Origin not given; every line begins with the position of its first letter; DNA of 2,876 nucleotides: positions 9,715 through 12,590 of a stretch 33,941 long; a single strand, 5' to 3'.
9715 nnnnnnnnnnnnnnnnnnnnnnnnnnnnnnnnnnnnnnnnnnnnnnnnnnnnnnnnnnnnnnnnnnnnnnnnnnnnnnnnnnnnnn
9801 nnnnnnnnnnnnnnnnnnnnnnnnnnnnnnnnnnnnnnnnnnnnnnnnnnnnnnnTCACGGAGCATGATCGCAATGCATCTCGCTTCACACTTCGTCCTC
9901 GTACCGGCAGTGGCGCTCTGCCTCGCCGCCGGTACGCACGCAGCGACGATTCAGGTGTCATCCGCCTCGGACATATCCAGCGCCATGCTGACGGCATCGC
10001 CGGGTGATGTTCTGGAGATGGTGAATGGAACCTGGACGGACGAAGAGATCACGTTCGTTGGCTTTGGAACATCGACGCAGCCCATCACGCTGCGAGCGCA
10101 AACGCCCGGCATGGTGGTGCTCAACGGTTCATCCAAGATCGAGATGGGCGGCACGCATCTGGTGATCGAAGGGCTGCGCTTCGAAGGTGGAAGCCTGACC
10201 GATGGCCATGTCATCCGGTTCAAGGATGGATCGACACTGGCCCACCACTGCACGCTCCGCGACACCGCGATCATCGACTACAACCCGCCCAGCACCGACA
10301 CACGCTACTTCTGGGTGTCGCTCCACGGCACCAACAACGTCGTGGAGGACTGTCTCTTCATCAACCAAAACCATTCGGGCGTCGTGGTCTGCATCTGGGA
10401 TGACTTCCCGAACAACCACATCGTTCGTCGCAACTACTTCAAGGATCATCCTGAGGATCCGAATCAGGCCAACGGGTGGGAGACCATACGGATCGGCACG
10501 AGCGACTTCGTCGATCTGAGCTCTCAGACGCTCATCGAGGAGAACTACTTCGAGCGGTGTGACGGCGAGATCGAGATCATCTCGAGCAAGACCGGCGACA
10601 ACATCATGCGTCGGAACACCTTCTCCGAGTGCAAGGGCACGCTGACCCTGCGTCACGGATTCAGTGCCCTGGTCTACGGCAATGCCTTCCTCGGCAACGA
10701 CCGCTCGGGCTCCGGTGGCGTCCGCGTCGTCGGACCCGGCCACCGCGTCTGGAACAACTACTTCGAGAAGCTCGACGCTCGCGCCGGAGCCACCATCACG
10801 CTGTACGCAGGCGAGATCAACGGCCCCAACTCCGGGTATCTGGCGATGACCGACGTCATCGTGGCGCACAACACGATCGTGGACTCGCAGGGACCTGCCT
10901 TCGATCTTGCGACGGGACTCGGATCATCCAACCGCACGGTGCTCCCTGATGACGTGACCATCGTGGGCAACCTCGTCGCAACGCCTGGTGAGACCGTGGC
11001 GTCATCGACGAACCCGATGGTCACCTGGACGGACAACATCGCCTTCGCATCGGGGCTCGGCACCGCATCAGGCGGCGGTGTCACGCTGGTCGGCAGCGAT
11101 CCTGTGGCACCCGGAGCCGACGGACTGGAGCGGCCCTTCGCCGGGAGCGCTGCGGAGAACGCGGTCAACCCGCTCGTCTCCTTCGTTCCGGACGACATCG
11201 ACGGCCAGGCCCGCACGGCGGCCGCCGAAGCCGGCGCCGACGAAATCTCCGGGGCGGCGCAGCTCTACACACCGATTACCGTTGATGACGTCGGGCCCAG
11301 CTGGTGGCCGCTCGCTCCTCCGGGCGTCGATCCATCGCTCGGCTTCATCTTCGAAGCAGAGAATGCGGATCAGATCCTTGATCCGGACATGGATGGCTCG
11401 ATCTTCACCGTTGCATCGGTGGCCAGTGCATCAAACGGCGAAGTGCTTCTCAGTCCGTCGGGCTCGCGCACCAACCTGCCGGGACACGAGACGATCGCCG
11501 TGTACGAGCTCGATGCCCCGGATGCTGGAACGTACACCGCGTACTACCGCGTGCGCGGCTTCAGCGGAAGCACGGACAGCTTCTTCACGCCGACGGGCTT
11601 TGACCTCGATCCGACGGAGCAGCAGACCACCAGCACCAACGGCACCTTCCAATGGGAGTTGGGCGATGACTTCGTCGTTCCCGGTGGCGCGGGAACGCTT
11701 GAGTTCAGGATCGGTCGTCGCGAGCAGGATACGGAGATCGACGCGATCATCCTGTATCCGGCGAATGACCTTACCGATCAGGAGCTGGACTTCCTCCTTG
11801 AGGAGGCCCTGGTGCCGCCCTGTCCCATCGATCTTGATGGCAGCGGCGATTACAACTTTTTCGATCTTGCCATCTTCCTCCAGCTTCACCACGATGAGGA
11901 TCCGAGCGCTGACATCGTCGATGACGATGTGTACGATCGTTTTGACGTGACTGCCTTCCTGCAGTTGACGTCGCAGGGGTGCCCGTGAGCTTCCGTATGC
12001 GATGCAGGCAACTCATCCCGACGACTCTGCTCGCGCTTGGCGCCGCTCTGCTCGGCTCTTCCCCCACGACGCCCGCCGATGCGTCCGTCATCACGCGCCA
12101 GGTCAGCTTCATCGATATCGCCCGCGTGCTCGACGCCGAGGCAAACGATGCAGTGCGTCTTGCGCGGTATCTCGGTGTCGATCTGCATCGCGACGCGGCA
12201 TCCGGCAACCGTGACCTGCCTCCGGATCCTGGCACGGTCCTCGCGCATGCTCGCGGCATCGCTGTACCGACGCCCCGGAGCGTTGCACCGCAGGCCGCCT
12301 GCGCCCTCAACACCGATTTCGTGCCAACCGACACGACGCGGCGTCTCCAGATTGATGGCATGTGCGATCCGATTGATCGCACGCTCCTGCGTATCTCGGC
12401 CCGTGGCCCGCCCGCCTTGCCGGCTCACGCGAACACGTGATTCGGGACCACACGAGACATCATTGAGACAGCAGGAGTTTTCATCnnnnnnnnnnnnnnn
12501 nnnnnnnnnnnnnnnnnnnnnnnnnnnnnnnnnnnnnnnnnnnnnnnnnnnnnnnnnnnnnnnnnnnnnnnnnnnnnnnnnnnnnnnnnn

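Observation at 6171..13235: Five-gene secreted operon with a PL6 lyase, a triple-repeat lectin-like protein, a pseudopilin and a cohesin-dockerin protein: candidate surface 'lyase-some'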

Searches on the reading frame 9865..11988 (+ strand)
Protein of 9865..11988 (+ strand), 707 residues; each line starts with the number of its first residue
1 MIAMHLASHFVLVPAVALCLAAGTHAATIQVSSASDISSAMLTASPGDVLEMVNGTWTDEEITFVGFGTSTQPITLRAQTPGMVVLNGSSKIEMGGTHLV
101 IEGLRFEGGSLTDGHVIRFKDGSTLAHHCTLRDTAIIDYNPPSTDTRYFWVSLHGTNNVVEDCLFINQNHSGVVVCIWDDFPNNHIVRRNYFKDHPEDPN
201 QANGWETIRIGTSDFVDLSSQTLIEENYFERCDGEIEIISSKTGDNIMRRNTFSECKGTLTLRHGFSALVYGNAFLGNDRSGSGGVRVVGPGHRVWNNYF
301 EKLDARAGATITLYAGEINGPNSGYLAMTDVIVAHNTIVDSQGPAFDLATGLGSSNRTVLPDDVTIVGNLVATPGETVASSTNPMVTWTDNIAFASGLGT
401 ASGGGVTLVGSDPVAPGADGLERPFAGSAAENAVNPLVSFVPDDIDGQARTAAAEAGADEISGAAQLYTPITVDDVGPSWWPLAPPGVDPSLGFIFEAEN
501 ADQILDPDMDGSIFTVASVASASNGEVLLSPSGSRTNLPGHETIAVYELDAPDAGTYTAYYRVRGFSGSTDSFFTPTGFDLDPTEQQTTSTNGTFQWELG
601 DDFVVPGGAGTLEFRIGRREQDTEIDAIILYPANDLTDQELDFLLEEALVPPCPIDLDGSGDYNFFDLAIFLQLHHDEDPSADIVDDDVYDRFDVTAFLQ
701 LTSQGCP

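Call 3: search_protein_families(library=pfam, proteins=[window:9865-11988:+], max_evalue=0.1)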
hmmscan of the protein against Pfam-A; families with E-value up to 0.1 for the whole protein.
window:9865-11988:+ (707 aa): 3 families
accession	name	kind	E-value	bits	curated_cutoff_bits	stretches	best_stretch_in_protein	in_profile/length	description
PF14592.12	Chondroitinas_B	-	3.5e-77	260.6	24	1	31-362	1-336/426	Chondroitinase B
PF13229.12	Beta_helix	-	2.1e-11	44.1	25.9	2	216-342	28-138/158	Right handed beta helix region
PF05048.19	NosD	-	0.0016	18.3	23.6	1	158-281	71-175/212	Periplasmic copper-binding protein (NosD)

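Call 5: search_protein_families(library=ncbifam, proteins=[window:9865-11988:+], max_evalue=1)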
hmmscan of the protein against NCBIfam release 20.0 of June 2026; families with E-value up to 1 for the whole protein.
window:9865-11988:+ (707 aa): 2 families
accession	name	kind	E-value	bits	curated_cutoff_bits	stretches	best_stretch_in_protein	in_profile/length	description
NF041540.1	dockerin_GC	domain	2.9e-05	24.4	29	1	653-706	1-67/67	GC-type dockerin domain-anchored protein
TIGR04247.1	NosD_copper_fam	subfamily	0.00039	19.1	300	1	147-301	171-309/377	nitrous oxide reductase family maturation protein NosD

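Call 70: search_solved_structures(query=window:9865-11988:+, max_evalue=0.001)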
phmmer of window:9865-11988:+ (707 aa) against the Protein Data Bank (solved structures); distinct sequences matched with E-value up to 0.001: 15.
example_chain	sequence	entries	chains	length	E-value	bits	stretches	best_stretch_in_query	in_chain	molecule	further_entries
7o84_A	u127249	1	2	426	2.3e-63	217.9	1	30-415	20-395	Alginate lyase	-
7o7a_A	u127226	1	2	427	2.3e-63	217.9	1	30-415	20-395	Aliginate lyase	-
5gkd_A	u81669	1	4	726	4.8e-62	213.5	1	36-372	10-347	AlyGC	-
5gkq_A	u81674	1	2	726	3.5e-61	210.7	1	36-372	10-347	AlyGC mutant - R241A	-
7o77_A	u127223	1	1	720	4e-61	210.5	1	35-372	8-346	Poly(Beta-D-mannuronate) lyase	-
7o7t_A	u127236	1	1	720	4.6e-61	210.3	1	36-372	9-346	Poly(Beta-D-mannuronate) lyase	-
7dmk_A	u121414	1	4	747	5e-60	206.9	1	35-373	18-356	BcAlyPL6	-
8bwk_A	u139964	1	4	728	1.9e-57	198.4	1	43-398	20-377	Alginate lyase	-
6qps_A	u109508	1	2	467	8.3e-50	173.1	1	44-372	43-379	Polysaccharide Lyase Family 6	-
7o79_A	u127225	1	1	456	8.3e-46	159.9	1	28-385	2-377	Poly(Beta-D-mannuronate) lyase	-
1dbg_A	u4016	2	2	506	2.2e-29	105.6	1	32-346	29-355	CHONDROITINASE B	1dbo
1ofl_A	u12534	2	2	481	4.1e-29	104.7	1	38-346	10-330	CHONDROITINASE B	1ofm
5z9t_A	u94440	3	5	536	7.1e-27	97.3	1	47-309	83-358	alginate lyase AlyF-OU02 | Alginate lyase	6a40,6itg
7bz0_A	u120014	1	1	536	5.2e-26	94.4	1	47-309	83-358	Alginate lyase AlyF-OU02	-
7o78_A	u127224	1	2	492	2.9e-24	88.6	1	29-346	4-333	Polysaccharide lyase from Pseudopedobacter saltans, Pedsa3807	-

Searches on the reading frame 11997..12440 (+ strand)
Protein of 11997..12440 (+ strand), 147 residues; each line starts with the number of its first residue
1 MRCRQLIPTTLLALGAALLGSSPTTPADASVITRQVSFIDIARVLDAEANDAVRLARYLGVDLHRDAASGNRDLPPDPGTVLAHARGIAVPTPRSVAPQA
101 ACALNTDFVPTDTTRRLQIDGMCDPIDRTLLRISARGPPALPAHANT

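Call 3: search_protein_families(library=pfam, proteins=[window:11997-12440:+], max_evalue=0.1)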
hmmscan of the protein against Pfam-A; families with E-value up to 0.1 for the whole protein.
window:11997-12440:+ (147 aa): 0 families

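Call 5: search_protein_families(library=ncbifam, proteins=[window:11997-12440:+], max_evalue=1)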
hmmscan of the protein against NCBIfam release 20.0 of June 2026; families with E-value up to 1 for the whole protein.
window:11997-12440:+ (147 aa): 0 families
